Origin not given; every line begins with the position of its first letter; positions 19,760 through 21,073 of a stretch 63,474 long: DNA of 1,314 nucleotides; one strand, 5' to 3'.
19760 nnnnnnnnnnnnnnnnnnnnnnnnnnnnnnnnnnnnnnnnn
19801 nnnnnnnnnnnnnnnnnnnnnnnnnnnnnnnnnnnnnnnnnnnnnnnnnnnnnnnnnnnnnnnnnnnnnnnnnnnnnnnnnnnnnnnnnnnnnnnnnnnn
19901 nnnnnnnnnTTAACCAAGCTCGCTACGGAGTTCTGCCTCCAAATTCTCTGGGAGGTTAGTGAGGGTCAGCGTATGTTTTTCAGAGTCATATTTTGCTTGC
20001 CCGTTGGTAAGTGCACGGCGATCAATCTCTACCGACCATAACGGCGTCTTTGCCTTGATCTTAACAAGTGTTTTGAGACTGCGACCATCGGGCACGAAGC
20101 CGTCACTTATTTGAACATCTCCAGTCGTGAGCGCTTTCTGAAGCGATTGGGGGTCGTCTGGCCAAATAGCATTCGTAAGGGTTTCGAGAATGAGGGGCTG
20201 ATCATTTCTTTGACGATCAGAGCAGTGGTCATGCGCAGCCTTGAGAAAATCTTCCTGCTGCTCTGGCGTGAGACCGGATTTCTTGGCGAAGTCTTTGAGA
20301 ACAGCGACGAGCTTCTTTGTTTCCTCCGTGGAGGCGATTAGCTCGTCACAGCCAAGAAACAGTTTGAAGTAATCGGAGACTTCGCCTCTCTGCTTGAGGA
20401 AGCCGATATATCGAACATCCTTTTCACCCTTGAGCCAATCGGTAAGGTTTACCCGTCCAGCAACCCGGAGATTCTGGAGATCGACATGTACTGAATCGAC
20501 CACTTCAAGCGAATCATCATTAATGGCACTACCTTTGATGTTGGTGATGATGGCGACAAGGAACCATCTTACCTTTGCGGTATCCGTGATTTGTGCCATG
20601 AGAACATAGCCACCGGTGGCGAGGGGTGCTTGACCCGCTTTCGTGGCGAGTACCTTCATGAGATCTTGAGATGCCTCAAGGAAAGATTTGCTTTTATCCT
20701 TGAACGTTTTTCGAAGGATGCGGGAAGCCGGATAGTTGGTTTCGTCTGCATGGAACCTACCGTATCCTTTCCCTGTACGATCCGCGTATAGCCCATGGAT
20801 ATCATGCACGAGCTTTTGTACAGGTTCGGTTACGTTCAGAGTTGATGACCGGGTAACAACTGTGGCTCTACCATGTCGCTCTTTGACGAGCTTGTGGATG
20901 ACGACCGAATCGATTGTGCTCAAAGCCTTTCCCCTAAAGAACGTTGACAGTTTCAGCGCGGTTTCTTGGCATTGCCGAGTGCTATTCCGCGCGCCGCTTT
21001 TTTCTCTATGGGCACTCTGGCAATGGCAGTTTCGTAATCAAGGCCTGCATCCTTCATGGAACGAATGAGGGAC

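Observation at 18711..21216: HTH / YejK(NdpA)-like / 3-TM protein cassette built like the neighbouring RM cassette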

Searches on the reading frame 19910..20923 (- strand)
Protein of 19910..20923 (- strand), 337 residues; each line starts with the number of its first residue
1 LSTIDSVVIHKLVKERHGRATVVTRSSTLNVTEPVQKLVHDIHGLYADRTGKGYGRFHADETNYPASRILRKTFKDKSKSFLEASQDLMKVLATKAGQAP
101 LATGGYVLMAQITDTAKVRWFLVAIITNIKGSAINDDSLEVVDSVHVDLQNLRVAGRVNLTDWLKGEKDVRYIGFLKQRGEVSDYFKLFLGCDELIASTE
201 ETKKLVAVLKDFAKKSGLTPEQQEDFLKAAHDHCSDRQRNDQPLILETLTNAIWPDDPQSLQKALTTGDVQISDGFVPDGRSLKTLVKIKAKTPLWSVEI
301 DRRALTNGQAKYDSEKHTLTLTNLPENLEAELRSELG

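Call 3: search_protein_families(library=pfam, proteins=[window:19910-20923:-], max_evalue=1)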
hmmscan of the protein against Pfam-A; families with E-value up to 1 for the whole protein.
window:19910-20923:- (337 aa): 2 families
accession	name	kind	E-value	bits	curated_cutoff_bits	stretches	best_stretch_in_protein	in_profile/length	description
PF04245.18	NA37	-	1.1e-72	245.6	24.6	1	8-328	1-324/325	37-kD nucleoid-associated bacterial protein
PF25253.1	DUF7855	-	0.19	12.6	27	1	13-72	49-109/112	Family of unknown function (DUF7855)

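Call 4: search_protein_families(library=padloc, proteins=[window:19910-20923:-], max_evalue=1)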
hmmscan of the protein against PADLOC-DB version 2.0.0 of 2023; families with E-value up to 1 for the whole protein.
window:19910-20923:- (337 aa): 0 families

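Call 5: search_protein_families(library=ncbifam, proteins=[window:19910-20923:-], max_evalue=1)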
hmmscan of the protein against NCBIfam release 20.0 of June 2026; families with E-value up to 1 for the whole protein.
window:19910-20923:- (337 aa): 3 families
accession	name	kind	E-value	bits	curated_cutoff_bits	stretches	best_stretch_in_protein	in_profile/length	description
NF001557.0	PRK00378.1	equivalog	1.2e-56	192.4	341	1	3-334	4-329/334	nucleoid-associated protein YejK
NF053868.1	DS1_1_antiphage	equivalog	1.1e-15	57.5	330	1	35-320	64-366/369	nucleoid-associated anti-phage protein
NF002649.0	PRK02318.2-1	equivalog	0.12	11.2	422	1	178-246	107-173/386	mannitol-1-phosphate 5-dehydrogenase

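Call 31: search_solved_structures(query=window:19910-20923:-, max_evalue=1)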
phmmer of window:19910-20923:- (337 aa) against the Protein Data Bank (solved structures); distinct sequences matched with E-value up to 1: 1.
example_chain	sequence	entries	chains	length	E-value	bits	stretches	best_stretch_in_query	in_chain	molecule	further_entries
9be2_A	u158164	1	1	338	2.4e-29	105.7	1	4-333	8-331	Nucleoid-associated protein YejK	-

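Call 56: search_protein_families(library=phrogs, proteins=[window:19910-20923:-], max_evalue=0.01)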
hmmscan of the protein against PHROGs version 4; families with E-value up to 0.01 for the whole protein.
window:19910-20923:- (337 aa): 1 family
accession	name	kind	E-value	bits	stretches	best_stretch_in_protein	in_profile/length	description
phrog_3767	-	DNA, RNA and nucleotide metabolism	8.6e-87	292.2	1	3-336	4-336/338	nucleoid associated protein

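Call 66: search_solved_structures(query=window:19910-20923:-, max_evalue=0.001, show_alignments=1)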
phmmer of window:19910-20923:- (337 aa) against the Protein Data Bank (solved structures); distinct sequences matched with E-value up to 0.001: 1.
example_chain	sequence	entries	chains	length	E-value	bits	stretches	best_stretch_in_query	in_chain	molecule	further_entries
9be2_A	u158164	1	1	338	2.4e-29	105.7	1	4-333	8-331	Nucleoid-associated protein YejK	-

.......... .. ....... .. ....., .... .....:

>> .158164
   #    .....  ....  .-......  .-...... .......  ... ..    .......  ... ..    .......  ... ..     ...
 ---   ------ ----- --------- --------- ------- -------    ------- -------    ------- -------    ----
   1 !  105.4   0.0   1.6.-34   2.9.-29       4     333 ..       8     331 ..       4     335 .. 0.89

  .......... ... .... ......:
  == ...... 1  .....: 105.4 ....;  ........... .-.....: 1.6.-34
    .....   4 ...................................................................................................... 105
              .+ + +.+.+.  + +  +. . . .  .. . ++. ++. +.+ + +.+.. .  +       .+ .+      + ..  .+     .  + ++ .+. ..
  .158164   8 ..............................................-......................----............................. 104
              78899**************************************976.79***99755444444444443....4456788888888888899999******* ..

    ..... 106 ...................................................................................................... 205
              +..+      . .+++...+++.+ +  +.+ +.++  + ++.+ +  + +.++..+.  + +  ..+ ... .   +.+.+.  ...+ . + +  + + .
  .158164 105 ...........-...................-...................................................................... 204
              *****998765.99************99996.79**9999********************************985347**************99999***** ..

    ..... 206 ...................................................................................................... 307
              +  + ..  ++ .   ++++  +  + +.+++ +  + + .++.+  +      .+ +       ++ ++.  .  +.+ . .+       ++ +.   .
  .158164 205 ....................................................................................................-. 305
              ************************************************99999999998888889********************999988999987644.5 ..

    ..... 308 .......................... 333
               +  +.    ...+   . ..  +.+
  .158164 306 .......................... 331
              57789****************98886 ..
